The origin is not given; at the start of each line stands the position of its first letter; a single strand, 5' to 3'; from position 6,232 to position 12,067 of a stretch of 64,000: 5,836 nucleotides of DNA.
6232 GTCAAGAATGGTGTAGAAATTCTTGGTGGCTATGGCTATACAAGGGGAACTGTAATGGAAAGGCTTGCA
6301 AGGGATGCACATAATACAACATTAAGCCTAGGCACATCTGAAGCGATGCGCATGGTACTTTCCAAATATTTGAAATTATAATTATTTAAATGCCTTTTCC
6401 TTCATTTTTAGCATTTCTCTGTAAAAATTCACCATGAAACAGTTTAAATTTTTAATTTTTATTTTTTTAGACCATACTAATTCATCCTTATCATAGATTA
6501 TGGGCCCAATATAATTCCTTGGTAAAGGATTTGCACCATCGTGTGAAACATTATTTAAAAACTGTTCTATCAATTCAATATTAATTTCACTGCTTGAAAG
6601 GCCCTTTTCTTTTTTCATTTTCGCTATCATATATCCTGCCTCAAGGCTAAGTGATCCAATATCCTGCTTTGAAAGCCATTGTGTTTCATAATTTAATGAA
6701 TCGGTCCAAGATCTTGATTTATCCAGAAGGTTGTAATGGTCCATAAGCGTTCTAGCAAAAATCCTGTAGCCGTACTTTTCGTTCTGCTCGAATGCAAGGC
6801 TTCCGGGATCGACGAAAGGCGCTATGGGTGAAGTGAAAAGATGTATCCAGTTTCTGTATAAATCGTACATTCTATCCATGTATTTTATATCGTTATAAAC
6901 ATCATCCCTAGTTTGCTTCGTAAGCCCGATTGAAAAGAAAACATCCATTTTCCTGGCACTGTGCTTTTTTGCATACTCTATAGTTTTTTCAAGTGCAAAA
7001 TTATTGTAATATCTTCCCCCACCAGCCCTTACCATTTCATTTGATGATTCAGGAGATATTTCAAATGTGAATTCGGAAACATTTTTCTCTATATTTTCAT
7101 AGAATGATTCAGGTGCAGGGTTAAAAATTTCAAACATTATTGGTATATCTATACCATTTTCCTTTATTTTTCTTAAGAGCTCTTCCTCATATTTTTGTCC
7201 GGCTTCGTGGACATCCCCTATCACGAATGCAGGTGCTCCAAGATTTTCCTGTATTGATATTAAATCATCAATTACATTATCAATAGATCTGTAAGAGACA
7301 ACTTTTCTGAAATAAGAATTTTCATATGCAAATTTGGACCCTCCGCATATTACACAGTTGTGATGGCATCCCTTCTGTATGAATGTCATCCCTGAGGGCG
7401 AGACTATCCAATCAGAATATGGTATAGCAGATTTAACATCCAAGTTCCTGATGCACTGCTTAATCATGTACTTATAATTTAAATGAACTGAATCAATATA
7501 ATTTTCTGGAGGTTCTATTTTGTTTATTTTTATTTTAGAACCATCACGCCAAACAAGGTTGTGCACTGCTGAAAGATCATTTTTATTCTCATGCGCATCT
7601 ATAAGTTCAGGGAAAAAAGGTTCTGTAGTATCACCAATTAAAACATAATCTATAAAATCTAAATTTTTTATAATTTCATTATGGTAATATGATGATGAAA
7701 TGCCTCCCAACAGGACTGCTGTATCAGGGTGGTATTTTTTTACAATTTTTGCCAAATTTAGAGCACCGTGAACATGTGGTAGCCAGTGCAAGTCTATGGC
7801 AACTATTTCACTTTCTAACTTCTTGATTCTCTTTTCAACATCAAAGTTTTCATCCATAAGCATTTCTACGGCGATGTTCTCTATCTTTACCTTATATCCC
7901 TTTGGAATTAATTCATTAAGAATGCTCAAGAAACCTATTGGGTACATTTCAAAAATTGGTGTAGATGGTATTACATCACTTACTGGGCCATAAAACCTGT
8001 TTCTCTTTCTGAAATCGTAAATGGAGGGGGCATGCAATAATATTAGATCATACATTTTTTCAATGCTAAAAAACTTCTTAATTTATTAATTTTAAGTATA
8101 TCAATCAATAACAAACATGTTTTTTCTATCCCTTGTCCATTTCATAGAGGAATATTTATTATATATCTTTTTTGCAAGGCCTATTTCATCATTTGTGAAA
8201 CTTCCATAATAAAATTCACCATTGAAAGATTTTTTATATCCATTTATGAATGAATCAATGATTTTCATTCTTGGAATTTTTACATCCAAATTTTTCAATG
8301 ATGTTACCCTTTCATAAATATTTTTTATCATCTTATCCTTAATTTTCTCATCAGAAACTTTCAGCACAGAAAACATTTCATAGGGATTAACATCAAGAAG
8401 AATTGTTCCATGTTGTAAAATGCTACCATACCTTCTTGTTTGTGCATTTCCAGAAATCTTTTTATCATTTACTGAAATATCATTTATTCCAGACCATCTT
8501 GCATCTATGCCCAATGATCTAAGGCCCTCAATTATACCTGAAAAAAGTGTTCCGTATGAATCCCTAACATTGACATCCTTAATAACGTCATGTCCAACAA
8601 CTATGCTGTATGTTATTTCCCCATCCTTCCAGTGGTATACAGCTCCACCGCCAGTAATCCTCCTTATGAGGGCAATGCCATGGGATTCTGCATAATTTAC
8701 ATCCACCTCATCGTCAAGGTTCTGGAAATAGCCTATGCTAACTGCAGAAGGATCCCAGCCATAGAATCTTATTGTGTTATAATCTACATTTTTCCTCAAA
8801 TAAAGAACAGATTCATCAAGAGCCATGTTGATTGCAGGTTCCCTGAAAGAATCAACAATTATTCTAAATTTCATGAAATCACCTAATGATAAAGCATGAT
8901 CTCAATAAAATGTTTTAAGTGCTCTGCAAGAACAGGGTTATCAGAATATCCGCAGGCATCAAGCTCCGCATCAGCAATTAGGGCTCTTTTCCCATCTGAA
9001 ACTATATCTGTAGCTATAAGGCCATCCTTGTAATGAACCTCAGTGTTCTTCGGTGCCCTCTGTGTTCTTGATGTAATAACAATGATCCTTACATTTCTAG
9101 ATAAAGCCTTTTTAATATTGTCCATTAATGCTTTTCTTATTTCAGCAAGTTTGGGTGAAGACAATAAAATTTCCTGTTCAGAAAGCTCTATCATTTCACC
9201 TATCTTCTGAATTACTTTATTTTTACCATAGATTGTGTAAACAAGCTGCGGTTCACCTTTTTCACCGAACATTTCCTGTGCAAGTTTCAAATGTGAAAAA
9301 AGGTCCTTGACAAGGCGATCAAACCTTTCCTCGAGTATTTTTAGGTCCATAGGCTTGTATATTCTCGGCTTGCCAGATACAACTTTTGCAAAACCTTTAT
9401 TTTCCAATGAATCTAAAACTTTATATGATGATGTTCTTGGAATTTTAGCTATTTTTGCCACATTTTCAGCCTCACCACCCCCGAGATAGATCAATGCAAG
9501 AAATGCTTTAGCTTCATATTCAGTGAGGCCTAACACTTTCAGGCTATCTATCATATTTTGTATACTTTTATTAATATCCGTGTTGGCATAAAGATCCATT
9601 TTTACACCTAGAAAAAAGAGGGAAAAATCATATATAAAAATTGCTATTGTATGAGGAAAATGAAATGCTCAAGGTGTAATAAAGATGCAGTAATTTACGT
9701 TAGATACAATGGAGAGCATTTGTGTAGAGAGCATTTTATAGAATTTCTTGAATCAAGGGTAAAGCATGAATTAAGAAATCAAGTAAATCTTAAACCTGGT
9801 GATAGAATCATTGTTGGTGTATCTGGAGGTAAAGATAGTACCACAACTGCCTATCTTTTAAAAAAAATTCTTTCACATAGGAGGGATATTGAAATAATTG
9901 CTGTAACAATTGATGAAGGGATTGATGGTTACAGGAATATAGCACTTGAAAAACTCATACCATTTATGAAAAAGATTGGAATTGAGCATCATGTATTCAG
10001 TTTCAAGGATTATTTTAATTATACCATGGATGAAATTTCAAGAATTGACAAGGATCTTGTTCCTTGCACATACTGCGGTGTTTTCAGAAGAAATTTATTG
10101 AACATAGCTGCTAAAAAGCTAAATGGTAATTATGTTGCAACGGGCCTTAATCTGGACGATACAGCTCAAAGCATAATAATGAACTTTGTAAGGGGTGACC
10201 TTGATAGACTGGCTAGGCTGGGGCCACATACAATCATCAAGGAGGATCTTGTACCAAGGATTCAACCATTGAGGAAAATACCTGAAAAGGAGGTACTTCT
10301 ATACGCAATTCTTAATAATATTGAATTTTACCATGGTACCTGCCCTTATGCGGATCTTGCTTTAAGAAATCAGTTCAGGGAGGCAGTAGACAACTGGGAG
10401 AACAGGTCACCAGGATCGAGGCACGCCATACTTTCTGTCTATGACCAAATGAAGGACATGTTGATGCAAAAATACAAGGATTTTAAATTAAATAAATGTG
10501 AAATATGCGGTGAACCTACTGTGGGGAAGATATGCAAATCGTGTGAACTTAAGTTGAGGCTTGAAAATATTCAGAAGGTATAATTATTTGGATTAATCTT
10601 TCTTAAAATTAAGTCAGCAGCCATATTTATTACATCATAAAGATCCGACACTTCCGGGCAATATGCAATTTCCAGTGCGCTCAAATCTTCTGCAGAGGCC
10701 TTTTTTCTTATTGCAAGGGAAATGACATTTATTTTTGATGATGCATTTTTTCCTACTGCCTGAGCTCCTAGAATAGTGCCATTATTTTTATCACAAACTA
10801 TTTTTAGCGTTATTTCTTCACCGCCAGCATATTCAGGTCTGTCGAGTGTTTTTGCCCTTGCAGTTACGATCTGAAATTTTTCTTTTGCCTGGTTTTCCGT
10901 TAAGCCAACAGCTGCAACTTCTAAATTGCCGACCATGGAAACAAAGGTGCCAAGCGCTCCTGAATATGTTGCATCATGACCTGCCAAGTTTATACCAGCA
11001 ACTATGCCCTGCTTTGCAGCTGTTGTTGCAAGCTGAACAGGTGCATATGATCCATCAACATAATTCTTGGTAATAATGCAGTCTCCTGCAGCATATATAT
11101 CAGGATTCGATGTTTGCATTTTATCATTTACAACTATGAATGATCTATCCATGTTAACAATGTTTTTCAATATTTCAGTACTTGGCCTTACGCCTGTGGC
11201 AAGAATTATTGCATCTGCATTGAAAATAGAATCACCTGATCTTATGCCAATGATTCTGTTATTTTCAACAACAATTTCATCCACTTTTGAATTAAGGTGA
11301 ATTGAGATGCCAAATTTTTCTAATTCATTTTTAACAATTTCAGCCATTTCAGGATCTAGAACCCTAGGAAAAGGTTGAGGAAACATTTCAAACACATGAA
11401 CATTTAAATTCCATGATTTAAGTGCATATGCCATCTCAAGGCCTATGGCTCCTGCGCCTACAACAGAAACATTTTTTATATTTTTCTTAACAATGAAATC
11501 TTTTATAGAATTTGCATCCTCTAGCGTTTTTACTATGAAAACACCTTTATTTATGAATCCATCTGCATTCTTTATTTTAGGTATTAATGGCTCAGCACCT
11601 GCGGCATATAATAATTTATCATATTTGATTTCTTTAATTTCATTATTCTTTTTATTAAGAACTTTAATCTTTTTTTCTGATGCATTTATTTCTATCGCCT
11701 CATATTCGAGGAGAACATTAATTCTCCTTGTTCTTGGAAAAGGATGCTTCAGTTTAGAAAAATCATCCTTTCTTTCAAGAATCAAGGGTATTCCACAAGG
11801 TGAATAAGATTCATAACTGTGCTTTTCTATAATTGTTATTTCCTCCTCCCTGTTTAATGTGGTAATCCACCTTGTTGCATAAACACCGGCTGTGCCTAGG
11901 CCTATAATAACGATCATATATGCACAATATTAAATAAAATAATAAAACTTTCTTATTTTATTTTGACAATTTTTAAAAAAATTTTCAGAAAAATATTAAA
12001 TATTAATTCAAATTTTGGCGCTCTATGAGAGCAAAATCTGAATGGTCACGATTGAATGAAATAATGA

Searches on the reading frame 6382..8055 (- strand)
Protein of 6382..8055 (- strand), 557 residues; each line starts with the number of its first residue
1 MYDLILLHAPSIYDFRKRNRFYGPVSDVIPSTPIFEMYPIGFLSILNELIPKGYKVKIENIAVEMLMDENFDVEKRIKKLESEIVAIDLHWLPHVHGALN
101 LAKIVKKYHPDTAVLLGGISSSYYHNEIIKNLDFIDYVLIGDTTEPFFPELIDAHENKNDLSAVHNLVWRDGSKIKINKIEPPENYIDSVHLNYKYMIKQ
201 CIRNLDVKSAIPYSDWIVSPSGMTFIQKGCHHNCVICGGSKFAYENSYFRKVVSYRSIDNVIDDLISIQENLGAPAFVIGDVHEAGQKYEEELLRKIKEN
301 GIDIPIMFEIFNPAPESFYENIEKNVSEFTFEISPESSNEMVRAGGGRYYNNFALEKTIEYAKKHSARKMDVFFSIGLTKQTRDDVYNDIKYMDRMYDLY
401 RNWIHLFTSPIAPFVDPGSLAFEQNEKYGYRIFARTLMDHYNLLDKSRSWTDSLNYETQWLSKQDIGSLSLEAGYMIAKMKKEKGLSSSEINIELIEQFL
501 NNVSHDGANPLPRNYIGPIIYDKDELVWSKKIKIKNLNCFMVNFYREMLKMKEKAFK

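Call 69: search_protein_families(library=pfam, proteins=[window:6382-8055:-], max_evalue=0.00001)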
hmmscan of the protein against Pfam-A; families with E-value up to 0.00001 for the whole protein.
window:6382-8055:- (557 aa): 2 families
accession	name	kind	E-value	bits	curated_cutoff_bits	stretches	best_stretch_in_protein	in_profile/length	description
PF02310.24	B12-binding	-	4e-12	46.5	32.1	1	35-147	10-117/121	B12 binding domain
PF04055.27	Radical_SAM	-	6.7e-09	36.6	29.5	1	226-391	3-164/166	Radical SAM superfamily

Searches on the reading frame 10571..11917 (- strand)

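Call 69: search_protein_families(library=pfam, proteins=[window:10571-11917:-], max_evalue=0.00001)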
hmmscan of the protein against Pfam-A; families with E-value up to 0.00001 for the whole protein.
window:10571-11917:- (448 aa): 6 families
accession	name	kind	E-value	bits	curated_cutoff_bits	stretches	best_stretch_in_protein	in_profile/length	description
PF07992.20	Pyr_redox_2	-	3.7e-55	187.8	26.1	1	2-304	3-291/291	Pyridine nucleotide-disulphide oxidoreductase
PF02852.28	Pyr_redox_dim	-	2.7e-21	76.3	25.3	1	328-424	5-103/110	Pyridine nucleotide-disulphide oxidoreductase, dimerisation domain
PF00070.33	Pyr_redox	-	1.6e-19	70.6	22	1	150-220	2-71/82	Pyridine nucleotide-disulphide oxidoreductase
PF13738.12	Pyr_redox_3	-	2e-13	50.7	30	1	187-278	210-305/305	Pyridine nucleotide-disulphide oxidoreductase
PF01266.30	DAO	-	1.3e-08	35.2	27.9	0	197-249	157-209/353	FAD dependent oxidoreductase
PF03486.20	HI0933_like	-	1.3e-08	35.1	50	0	191-243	111-164/244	HI0933-like protein Rossmann domain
